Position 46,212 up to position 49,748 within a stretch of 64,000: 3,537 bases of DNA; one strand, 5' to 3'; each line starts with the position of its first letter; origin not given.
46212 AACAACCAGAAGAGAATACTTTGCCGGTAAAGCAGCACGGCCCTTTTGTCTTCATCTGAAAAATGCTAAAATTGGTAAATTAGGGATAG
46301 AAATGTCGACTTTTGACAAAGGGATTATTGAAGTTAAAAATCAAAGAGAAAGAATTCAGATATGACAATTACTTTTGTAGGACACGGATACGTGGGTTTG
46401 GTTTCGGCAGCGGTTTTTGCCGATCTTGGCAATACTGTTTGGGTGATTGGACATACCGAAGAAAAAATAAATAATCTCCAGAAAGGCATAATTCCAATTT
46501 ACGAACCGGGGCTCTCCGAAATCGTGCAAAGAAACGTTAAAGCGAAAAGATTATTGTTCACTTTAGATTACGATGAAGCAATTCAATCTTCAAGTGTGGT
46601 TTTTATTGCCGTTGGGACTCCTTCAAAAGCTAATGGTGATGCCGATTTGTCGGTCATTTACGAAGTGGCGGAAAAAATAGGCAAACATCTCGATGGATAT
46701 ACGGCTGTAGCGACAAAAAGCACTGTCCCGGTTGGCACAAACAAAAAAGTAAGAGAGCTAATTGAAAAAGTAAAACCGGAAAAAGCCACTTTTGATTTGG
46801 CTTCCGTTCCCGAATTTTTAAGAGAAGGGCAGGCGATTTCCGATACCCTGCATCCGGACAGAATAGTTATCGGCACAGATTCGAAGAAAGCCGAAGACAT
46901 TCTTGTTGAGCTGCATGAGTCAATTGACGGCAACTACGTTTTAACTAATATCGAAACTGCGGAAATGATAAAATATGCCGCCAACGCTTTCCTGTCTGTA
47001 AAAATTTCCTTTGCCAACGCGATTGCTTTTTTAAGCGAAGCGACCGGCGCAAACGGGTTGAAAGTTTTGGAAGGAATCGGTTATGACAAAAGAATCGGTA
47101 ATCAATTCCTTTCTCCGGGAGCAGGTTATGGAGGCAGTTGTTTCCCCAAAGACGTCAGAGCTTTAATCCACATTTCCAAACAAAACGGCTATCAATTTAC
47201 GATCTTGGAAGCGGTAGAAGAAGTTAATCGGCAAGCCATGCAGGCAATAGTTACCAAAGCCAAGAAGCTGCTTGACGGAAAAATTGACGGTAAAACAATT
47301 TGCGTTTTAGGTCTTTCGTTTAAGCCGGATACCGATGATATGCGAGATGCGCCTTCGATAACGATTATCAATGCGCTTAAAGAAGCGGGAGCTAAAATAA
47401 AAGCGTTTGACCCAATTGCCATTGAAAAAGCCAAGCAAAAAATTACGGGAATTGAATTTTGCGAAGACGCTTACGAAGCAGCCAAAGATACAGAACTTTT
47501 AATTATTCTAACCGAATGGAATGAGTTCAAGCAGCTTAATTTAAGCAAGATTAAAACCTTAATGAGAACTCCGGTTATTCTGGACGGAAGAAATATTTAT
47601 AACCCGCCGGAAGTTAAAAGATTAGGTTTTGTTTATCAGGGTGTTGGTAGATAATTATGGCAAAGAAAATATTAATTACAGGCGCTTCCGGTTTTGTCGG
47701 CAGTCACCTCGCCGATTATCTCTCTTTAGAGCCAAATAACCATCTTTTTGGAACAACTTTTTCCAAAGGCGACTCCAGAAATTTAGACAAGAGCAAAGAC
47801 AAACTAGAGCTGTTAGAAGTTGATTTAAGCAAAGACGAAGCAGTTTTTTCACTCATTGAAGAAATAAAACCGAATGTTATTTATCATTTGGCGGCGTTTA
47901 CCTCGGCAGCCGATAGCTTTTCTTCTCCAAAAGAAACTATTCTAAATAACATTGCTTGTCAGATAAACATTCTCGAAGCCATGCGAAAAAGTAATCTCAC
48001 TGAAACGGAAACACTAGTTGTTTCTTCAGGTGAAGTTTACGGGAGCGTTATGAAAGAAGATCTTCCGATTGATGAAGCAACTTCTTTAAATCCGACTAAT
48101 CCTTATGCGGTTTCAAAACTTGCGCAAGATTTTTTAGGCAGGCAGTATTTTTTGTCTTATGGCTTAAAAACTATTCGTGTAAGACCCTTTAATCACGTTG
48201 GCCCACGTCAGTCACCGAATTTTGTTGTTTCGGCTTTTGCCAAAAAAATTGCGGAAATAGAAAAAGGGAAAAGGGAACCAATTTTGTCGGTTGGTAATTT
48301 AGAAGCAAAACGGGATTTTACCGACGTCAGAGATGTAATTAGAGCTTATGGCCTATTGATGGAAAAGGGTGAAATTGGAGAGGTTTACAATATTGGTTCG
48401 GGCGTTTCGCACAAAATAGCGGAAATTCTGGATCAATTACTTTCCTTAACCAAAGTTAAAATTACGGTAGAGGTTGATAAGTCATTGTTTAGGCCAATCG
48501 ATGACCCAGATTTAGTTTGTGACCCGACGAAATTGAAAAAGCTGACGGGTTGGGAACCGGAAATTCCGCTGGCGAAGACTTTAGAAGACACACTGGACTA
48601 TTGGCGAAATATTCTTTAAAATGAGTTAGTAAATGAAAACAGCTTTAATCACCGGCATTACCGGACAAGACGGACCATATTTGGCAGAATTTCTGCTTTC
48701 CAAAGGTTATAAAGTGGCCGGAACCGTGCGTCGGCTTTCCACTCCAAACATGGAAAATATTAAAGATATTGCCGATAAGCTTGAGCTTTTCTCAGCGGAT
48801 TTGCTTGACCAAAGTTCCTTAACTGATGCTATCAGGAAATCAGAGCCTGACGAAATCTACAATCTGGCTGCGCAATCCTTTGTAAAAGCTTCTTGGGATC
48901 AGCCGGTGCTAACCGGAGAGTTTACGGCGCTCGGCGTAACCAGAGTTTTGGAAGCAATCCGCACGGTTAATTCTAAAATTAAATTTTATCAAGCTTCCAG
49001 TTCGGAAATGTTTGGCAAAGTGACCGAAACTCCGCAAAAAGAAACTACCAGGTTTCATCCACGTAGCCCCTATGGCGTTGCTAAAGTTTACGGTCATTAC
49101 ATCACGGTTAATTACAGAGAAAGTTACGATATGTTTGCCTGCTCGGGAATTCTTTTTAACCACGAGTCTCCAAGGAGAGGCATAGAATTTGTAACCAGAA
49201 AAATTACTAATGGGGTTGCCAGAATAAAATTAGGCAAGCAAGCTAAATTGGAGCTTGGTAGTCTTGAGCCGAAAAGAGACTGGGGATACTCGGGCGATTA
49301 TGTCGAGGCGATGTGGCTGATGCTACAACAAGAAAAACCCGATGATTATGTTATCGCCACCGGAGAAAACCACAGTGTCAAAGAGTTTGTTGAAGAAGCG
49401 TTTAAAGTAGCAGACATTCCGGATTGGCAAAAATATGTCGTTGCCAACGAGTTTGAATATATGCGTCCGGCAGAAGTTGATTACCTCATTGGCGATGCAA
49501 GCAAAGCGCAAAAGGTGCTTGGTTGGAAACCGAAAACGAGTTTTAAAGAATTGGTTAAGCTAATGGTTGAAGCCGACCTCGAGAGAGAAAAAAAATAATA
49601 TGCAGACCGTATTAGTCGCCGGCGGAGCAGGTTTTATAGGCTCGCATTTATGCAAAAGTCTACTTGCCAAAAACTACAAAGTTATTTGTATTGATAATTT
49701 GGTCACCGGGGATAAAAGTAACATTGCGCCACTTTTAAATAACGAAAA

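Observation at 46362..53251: Complete polyprenyl-phosphate-pentose glycosylation module: ugd - (rmd, gmd) - uxs - GT2::GtrA fusion - ArnT/PMT-like transferase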

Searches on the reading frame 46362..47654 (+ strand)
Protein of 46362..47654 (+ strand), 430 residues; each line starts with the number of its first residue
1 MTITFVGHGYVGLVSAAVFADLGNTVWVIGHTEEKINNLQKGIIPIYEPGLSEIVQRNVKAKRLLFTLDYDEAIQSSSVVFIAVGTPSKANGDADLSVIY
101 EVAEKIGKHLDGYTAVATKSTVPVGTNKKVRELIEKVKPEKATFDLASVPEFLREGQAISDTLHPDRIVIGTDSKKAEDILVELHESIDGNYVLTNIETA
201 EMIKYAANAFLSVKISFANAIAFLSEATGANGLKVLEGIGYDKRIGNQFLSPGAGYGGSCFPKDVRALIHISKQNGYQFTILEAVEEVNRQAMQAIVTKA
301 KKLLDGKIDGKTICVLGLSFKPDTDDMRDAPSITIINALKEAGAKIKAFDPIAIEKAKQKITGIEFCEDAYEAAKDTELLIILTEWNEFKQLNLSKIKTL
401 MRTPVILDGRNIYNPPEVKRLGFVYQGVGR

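Call 3: search_protein_families(library=pfam, proteins=[window:46362-47654:+])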
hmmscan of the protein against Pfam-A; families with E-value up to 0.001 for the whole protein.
window:46362-47654:+ (430 aa): 5 families
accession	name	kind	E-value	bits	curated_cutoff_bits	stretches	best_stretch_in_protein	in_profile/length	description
PF03721.20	UDPG_MGDP_dh_N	-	3.4e-60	203.3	27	1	1-184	1-187/187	UDP-glucose/GDP-mannose dehydrogenase family, NAD binding domain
PF00984.24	UDPG_MGDP_dh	-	1.2e-35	121.9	25.4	1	198-290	1-93/94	UDP-glucose/GDP-mannose dehydrogenase family, central domain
PF03720.21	UDPG_MGDP_dh_C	-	2.5e-35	121.4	30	1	315-415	2-103/103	UDP-glucose/GDP-mannose dehydrogenase family, UDP binding domain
PF03807.23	F420_oxidored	-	7.7e-06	26.9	21.6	0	2-85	1-68/94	NADP oxidoreductase coenzyme F420-dependent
PF02737.24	3HCDH_N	-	0.00043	20.7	22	0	2-80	1-82/180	3-hydroxyacyl-CoA dehydrogenase, NAD binding domain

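Call 4: search_protein_families(library=ncbifam, proteins=[window:46362-47654:+])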
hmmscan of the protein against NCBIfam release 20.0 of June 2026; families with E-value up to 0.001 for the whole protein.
window:46362-47654:+ (430 aa): 8 families
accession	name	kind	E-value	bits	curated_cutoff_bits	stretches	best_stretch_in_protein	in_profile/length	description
NF047673.2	TeichurnBiosyTuaD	equivalog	2.7e-162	540.9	700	1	3-430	4-431/439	UDP-glucose 6-dehydrogenase TuaD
TIGR03026.1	NDP-sugDHase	subfamily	6.4e-139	463.3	189.8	1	1-411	1-413/413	nucleotide sugar dehydrogenase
NF041297.1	UDPGDh_AglM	equivalog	7.4e-110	367.8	670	1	1-417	1-421/429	UDP-glucose 6-dehydrogenase AglM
NF040825.1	UDPMaNacDH_Arch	equivalog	8.8e-59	199.4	750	1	1-430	1-415/418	UDP-N-acetyl-D-mannosamine dehydrogenase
NF008286.0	PRK11064.1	equivalog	1.6e-49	168.6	459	1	2-399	5-409/420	UDP-N-acetyl-D-mannosamine dehydrogenase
NF011631.0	PRK15057.1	equivalog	5.6e-40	137.6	757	1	1-356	1-342/388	UDP-glucose 6-dehydrogenase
NF011729.0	PRK15182.1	equivalog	2.8e-17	62.6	592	1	3-401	9-403/425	Vi polysaccharide biosynthesis UDP-N-acetylglucosamine C-6 dehydrogenase TviB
NF004947.0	PRK06292.2-5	equivalog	0.00035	19.6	592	0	101-221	211-331/474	dihydrolipoyl dehydrogenase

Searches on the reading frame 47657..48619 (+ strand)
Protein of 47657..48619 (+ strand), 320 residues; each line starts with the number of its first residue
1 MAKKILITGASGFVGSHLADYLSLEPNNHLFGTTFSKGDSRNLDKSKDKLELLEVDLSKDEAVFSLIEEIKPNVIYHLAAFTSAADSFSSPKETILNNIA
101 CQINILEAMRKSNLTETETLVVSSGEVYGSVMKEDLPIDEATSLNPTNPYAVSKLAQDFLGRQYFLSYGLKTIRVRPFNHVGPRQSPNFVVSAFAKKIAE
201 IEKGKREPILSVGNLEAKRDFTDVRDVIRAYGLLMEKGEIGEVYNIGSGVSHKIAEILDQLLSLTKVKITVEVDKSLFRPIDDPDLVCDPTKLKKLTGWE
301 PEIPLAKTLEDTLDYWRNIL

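Call 3: search_protein_families(library=pfam, proteins=[window:47657-48619:+])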
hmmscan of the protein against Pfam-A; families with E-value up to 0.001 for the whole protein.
window:47657-48619:+ (320 aa): 6 families
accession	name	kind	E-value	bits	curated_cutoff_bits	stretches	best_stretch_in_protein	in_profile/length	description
PF16363.11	GDP_Man_Dehyd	-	2.1e-71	241.5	27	1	6-311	1-331/332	GDP-mannose 4,6 dehydratase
PF01370.27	Epimerase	-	2e-55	188.3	20.9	1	5-247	1-240/240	NAD dependent epimerase/dehydratase family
PF04321.23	RmlD_sub_bind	-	7.9e-11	42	27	1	4-156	2-131/287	RmlD substrate binding domain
PF02719.21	Polysacc_synt_2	-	2e-08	34.2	20.2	1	5-269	1-251/293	Polysaccharide biosynthesis protein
PF01073.25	3Beta_HSD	-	2.2e-05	24.1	22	1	6-154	1-150/280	3-beta hydroxysteroid dehydrogenase/isomerase family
PF07993.18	NAD_binding_4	-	0.00077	19.1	20.1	0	47-177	60-204/258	Male sterility protein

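Call 4: search_protein_families(library=ncbifam, proteins=[window:47657-48619:+])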
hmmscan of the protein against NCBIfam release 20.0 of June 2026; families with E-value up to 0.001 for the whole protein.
window:47657-48619:+ (320 aa): 25 families
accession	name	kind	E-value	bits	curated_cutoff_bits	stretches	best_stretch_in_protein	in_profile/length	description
TIGR04180.1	EDH_00030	hypoth_equivalog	1.8e-47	161.9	475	1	5-302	1-295/297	NAD-dependent 4,6-dehydratase LegB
TIGR01181.1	dTDP_gluc_dehyt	equivalog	2.3e-45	155.1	365.1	1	4-317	1-312/321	dTDP-glucose 4,6-dehydratase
TIGR01472.1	gmd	equivalog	3.1e-38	131.8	415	1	4-313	2-335/342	GDP-mannose 4,6-dehydratase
TIGR01179.1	galE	equivalog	7.7e-36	123.6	262.3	1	4-316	1-325/332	UDP-glucose 4-epimerase GalE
NF007582.0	PRK10217.1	equivalog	1.1e-24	87.2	698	1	3-264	2-269/355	dTDP-glucose 4,6-dehydratase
NF007490.0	PRK10084.1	subfamily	1.3e-24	86.8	649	1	4-316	2-334/361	dTDP-glucose 4,6-dehydratase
NF047922.1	GDPFucSynFcl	equivalog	4.8e-22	78.8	500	1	53-316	35-301/308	GDP-L-fucose synthase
NF011728.1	PRK15181.1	equivalog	8.5e-22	77.6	760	1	3-316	16-337/348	Vi polysaccharide biosynthesis UDP-N-acetylglucosaminuronic acid C-4 epimerase TviC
TIGR02197.1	heptose_epim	equivalog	3.3e-21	75.8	274.6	1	5-266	1-261/316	ADP-glyceromanno-heptose 6-epimerase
TIGR02622.1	CDP_4_6_dhtase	equivalog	4e-21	75.5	278.45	1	2-318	4-332/352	CDP-glucose 4,6-dehydratase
NF043036.1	ErythonDh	equivalog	1.3e-14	54.1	325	1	4-263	2-264/321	D-erythronate dehydrogenase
NF008872.0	PRK11908.1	equivalog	4.6e-14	52.2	294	1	3-265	2-271/349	bifunctional UDP-4-keto-pentose/UDP-xylose synthase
NF007956.0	PRK10675.1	subfamily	1.2e-13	51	394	1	4-312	2-325/338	UDP-glucose 4-epimerase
NF005998.1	PRK08125.1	equivalog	6.1e-13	48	777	1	3-261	316-581/649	bifunctional UDP-4-amino-4-deoxy-L-arabinose formyltransferase/UDP-glucuronic acid oxidase ArnA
TIGR03466.1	HpnA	hypoth_equivalog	1.2e-12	47.3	367.65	1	4-281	2-263/327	hopanoid-associated sugar epimerase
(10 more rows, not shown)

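Call 13: search_solved_structures(query=window:47657-48619:+, show_alignments=1)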
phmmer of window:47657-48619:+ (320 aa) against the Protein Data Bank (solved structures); distinct sequences matched with E-value up to 0.001: 145 (the best 60 are shown).
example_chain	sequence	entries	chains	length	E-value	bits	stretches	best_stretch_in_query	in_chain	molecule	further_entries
2pk3_A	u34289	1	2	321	7.6e-78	265.6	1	4-317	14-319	GDP-6-deoxy-D-lyxo-4-hexulose reductase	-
7us5_A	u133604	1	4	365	1.1e-53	186.3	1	1-318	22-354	GDP-D-GLYCERO-D-MANNO-HEPTOSE 4,6-DEHYDRATASE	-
6x3b_A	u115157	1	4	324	2.3e-52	181.9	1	57-317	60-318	GDP-6-deoxy-D-mannose reductase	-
4lw8_A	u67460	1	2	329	3e-34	122.4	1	3-316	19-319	Putative epimerase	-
1db3_A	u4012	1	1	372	2.5e-31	112.8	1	3-270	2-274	GDP-MANNOSE 4,6-DEHYDRATASE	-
4zrm_A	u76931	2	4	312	3.8e-31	112.2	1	4-319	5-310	UDP-glucose 4-epimerase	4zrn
5uzh_A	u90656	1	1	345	1.7e-29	106.9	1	3-262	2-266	NafoA.00085.b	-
1n7g_A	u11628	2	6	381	2.6e-29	106.2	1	6-311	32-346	GDP-D-mannose-4,6-dehydratase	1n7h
2z1m_A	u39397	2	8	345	3.2e-28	102.6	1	2-307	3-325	GDP-D-mannose dehydratase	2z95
6bi4_A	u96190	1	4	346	3.5e-27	99.2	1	2-316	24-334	dTDP-glucose 4,6-dehydratase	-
2p5u_A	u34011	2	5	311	1.5e-26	97.1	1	4-318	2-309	UDP-glucose 4-epimerase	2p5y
6gpj_A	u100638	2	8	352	1.9e-26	96.8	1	5-260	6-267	GDP-mannose 4,6 dehydratase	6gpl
1t2a_A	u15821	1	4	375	2.5e-26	96.4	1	5-260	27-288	GDP-mannose 4,6 dehydratase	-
6q94_B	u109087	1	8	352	2.5e-26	96.4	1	5-260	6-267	GDP-mannose 4,6 dehydratase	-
5in4_A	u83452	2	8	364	2.8e-26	96.3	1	5-260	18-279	GDP-mannose 4,6 dehydratase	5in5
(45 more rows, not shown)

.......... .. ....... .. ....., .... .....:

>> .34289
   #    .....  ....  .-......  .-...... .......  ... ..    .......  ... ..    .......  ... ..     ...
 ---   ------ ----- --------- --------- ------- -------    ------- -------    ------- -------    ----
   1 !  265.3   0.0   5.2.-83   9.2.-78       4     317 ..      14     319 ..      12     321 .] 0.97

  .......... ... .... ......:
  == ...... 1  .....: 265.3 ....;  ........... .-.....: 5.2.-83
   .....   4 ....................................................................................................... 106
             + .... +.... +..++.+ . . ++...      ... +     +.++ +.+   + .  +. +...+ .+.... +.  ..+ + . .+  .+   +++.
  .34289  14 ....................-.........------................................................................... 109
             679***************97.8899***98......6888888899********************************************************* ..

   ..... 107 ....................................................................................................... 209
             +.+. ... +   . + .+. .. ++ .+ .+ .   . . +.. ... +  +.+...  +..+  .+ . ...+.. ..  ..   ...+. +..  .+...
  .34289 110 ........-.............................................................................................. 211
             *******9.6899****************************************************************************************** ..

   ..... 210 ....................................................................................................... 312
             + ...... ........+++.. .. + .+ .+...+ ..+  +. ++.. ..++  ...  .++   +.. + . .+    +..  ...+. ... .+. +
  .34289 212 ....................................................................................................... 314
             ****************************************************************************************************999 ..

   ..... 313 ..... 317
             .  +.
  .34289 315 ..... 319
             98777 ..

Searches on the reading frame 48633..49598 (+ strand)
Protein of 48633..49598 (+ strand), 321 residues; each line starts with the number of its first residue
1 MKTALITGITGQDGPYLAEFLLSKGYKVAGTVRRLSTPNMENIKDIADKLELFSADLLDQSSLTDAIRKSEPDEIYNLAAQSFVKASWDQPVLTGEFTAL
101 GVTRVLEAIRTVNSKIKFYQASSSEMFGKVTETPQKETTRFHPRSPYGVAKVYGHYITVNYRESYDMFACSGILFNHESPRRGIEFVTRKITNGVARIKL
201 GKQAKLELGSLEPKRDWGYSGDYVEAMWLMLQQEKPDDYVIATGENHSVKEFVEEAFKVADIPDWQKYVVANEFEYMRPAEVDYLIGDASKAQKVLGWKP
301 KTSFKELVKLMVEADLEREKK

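Call 3: search_protein_families(library=pfam, proteins=[window:48633-49598:+])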
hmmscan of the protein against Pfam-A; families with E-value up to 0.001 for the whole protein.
window:48633-49598:+ (321 aa): 4 families
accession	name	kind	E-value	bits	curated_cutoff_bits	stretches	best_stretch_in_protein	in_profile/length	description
PF16363.11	GDP_Man_Dehyd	-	1.9e-132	442.2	27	1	5-311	1-332/332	GDP-mannose 4,6 dehydratase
PF01370.27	Epimerase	-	4.6e-69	232.9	20.9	1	4-242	1-240/240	NAD dependent epimerase/dehydratase family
PF04321.23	RmlD_sub_bind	-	6.5e-10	39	27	1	4-164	3-142/287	RmlD substrate binding domain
PF05368.20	NmrA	-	3.1e-05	24.2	27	1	2-71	3-71/298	NmrA-like family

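Call 4: search_protein_families(library=ncbifam, proteins=[window:48633-49598:+])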
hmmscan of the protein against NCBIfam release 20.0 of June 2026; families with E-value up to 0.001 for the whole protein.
window:48633-49598:+ (321 aa): 19 families
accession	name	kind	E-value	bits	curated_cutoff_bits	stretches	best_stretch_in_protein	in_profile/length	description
TIGR01472.1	gmd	equivalog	1.2e-129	432.4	415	1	2-317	1-340/342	GDP-mannose 4,6-dehydratase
TIGR01181.1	dTDP_gluc_dehyt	equivalog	5.1e-31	108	365.1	1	5-314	3-310/321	dTDP-glucose 4,6-dehydratase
TIGR04180.1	EDH_00030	hypoth_equivalog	5.8e-30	104.4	475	1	5-302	2-296/297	NAD-dependent 4,6-dehydratase LegB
TIGR02622.1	CDP_4_6_dhtase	equivalog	3.1e-25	89.1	278.45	1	2-165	5-172/352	CDP-glucose 4,6-dehydratase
TIGR01179.1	galE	equivalog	1.4e-21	76.7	262.3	2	5-167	3-166/332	UDP-glucose 4-epimerase GalE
NF007582.0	PRK10217.1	equivalog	4.4e-14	52.3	698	1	1-313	1-329/355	dTDP-glucose 4,6-dehydratase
NF007490.0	PRK10084.1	subfamily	9.6e-13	47.8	649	1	5-317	4-336/361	dTDP-glucose 4,6-dehydratase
NF043036.1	ErythonDh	equivalog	1.9e-11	43.7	325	1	5-161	4-163/321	D-erythronate dehydrogenase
NF052578.1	StrlDmthSdmBMthl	equivalog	2.5e-08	34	600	1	3-166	2-153/328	sterol demethylase protein SdmB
NF007956.0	PRK10675.1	subfamily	4.5e-08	32.6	394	1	5-157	4-159/338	UDP-glucose 4-epimerase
TIGR01214.1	rmlD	equivalog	3.7e-06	26.2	224.05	1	5-191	3-167/285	dTDP-4-dehydrorhamnose reductase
NF011728.1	PRK15181.1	equivalog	3.8e-06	26.1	760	1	2-182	16-200/348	Vi polysaccharide biosynthesis UDP-N-acetylglucosaminuronic acid C-4 epimerase TviC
TIGR03466.1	HpnA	hypoth_equivalog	5.7e-06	25.5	367.65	1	3-148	2-139/327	hopanoid-associated sugar epimerase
NF047922.1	GDPFucSynFcl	equivalog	1.4e-05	24.7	500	1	30-315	17-301/308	GDP-L-fucose synthase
TIGR02197.1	heptose_epim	equivalog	2.9e-05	23.4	274.6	1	5-264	2-264/316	ADP-glyceromanno-heptose 6-epimerase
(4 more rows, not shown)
